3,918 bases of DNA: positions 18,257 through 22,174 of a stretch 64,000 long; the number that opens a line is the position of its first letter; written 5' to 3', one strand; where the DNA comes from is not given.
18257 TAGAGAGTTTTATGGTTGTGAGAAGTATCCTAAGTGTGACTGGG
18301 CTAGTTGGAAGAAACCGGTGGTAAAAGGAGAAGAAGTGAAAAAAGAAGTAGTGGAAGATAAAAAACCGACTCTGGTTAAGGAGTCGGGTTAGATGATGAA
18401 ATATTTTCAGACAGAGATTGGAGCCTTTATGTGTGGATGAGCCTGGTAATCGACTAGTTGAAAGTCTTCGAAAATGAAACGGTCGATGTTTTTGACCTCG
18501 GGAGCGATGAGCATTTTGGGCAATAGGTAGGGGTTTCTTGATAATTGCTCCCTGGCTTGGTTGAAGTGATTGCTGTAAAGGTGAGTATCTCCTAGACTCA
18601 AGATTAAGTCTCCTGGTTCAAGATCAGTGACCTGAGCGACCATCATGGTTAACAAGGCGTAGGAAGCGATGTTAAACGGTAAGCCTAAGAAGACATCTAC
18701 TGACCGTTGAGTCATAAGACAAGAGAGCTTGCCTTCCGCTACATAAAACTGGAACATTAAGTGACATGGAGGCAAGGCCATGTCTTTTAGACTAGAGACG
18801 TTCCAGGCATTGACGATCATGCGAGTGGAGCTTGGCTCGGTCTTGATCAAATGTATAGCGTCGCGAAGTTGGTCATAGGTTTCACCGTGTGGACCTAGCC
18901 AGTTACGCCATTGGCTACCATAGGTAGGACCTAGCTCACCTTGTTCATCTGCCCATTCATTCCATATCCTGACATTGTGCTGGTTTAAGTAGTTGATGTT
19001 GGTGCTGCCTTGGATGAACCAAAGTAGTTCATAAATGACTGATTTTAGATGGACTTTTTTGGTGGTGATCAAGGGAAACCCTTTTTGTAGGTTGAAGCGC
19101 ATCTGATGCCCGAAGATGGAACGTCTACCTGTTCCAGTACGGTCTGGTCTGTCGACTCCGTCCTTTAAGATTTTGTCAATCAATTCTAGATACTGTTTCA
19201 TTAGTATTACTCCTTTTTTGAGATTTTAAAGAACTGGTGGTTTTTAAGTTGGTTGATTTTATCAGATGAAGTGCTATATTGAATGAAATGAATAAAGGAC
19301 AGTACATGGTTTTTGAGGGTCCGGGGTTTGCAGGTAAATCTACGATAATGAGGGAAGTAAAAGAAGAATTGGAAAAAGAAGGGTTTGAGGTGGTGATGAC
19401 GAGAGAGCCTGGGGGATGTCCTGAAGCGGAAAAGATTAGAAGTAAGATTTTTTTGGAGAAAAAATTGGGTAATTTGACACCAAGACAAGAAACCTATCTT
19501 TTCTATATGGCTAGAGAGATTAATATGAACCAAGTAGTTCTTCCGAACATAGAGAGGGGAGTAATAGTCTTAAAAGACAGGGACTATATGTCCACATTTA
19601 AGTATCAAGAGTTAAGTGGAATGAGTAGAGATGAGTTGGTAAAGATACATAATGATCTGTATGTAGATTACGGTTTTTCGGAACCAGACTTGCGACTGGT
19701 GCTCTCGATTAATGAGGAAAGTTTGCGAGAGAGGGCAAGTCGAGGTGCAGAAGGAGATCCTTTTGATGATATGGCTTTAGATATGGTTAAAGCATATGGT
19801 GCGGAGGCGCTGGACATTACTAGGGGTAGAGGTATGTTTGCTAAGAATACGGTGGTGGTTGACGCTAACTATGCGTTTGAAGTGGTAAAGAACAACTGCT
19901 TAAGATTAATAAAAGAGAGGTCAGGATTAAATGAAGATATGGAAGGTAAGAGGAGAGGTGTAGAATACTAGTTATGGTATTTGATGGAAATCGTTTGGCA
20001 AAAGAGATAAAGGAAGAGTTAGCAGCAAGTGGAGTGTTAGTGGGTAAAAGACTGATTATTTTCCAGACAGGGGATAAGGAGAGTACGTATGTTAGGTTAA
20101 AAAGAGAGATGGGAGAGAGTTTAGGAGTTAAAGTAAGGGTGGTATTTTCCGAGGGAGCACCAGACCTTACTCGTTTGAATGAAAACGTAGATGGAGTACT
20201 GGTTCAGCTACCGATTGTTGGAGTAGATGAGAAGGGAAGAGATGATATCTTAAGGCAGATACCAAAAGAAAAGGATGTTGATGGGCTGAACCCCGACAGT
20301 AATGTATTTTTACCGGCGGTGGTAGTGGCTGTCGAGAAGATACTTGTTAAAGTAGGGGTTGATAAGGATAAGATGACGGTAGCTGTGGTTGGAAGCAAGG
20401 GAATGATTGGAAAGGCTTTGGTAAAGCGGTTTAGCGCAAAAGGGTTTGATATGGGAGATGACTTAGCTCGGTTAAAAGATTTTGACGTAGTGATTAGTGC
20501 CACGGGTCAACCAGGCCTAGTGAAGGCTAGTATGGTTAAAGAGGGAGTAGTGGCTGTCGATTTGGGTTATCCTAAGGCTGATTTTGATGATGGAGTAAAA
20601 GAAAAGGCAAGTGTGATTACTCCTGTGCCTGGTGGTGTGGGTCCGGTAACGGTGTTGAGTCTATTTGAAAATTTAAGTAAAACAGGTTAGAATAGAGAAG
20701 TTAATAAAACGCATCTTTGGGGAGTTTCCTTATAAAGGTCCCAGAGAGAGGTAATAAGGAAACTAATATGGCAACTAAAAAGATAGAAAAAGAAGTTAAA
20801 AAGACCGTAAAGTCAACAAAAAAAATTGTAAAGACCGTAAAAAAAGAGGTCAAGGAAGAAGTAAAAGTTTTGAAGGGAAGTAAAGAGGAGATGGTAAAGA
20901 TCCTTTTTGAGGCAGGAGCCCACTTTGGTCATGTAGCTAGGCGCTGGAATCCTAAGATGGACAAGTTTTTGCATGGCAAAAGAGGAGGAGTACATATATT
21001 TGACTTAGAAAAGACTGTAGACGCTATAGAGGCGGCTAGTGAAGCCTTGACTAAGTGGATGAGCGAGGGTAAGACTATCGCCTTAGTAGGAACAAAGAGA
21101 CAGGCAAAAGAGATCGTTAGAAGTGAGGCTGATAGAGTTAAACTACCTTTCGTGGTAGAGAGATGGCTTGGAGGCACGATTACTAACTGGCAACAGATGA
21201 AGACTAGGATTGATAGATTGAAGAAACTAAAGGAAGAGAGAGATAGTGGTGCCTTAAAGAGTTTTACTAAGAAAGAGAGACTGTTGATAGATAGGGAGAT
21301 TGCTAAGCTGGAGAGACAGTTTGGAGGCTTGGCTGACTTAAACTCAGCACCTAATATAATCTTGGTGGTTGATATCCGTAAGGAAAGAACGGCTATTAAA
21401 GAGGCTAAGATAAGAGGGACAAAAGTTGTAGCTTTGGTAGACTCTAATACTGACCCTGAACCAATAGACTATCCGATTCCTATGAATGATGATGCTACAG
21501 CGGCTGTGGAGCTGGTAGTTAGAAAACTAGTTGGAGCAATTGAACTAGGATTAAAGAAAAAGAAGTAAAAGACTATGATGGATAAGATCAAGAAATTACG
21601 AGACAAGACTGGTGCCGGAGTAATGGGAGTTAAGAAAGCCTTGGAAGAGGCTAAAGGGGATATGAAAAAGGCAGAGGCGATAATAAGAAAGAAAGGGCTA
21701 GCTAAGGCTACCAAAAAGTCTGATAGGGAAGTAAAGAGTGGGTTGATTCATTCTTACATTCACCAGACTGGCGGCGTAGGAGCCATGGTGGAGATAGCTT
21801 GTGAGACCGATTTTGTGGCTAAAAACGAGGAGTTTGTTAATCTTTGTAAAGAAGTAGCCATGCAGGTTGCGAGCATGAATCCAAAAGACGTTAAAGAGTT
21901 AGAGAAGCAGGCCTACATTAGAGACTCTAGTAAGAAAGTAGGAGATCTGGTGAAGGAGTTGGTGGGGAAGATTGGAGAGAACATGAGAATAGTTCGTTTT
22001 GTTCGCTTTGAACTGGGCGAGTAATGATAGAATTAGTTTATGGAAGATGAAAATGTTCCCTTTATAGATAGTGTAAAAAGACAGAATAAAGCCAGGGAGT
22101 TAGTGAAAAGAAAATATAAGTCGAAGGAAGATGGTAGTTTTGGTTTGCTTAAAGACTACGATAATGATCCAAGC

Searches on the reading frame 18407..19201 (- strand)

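Call 75: search_protein_families(library=pfam, proteins=[window:18407-19201:-], max_evalue=0.0001)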
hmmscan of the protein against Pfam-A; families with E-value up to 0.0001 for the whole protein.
window:18407-19201:- (264 aa): 1 family
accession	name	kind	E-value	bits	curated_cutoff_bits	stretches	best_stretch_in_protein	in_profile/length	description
PF00303.24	Thymidylat_synt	-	2.7e-117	391.1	24.3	1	2-264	1-266/266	Thymidylate synthase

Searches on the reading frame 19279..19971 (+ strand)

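Call 75: search_protein_families(library=pfam, proteins=[window:19279-19971:+], max_evalue=0.0001)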
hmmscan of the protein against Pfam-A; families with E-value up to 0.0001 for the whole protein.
window:19279-19971:+ (230 aa): 2 families
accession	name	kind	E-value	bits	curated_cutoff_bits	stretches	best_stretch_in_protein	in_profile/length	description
PF02223.23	Thymidylate_kin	-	3.3e-24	86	27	1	12-205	1-183/185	Thymidylate kinase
PF13401.12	AAA_22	-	8.2e-05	23.4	27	0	11-146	9-124/130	AAA domain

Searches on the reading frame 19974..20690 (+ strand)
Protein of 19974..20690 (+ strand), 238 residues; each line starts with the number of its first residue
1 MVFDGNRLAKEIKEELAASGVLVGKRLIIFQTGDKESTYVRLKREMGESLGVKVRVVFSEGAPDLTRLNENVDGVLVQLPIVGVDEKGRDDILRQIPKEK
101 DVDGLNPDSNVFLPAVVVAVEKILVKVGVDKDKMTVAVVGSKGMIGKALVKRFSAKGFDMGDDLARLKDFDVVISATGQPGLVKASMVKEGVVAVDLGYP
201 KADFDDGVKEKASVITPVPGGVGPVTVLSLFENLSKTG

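Call 75: search_protein_families(library=pfam, proteins=[window:19974-20690:+], max_evalue=0.0001)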
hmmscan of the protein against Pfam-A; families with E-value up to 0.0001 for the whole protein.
window:19974-20690:+ (238 aa): 2 families
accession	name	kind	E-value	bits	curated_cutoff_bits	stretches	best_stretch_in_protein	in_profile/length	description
PF02882.25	THF_DHG_CYH_C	-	5.8e-22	78.2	27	1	105-236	8-154/160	Tetrahydrofolate dehydrogenase/cyclohydrolase, NAD(P)-binding domain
PF00763.28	THF_DHG_CYH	-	2.5e-09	37.8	32.8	1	4-103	2-115/115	Tetrahydrofolate dehydrogenase/cyclohydrolase, catalytic domain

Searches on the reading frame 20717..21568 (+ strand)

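Call 75: search_protein_families(library=pfam, proteins=[window:20717-21568:+], max_evalue=0.0001)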
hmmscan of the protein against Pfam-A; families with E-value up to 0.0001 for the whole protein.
window:20717-21568:+ (283 aa): 1 family
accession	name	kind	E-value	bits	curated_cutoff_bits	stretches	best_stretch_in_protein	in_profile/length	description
PF00318.25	Ribosomal_S2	-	3.8e-76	255.6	26.1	1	63-277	1-215/216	Ribosomal protein S2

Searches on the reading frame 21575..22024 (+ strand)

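Call 75: search_protein_families(library=pfam, proteins=[window:21575-22024:+], max_evalue=0.0001)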
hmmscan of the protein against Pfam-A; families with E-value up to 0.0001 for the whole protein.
window:21575-22024:+ (149 aa): 1 family
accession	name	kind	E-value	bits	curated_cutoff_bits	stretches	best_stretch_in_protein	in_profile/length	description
PF00889.24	EF_TS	-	3.8e-21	76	27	1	69-146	1-76/204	Elongation factor TS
